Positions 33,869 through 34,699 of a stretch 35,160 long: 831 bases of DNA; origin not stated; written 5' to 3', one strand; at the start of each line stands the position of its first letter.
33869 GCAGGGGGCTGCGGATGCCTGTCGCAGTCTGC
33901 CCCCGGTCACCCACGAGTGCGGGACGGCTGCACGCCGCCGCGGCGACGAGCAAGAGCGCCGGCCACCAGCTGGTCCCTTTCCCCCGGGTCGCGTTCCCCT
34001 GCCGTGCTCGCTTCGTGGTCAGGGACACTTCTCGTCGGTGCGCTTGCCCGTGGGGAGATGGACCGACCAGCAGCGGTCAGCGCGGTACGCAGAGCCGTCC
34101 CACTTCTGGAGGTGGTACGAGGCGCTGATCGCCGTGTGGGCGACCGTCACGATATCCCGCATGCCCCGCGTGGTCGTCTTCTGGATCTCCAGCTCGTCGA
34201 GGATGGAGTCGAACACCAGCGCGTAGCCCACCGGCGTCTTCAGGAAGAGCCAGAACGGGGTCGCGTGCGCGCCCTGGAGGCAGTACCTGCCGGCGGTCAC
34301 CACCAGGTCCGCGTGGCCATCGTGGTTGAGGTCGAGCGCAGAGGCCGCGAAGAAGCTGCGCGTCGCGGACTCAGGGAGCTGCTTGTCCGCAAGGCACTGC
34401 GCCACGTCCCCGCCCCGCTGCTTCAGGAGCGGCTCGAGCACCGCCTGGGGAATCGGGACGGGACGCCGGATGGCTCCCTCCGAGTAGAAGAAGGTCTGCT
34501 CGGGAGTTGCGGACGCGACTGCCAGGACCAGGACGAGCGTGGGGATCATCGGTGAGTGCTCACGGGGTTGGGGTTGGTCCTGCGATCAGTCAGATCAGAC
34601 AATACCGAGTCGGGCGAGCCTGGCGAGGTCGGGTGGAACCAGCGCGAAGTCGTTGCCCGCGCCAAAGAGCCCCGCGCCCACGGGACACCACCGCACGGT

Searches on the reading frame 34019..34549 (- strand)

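Call 61: search_protein_families(library=pfam, proteins=[window:34019-34549:-], max_evalue=0.001)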
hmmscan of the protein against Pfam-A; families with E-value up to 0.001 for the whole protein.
window:34019-34549:- (176 aa): 1 family
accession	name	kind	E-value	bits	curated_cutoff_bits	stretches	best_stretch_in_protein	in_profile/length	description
PF01839.29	FG-GAP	-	7.4e-06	26.2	22.1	1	68-89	4-25/37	FG-GAP repeat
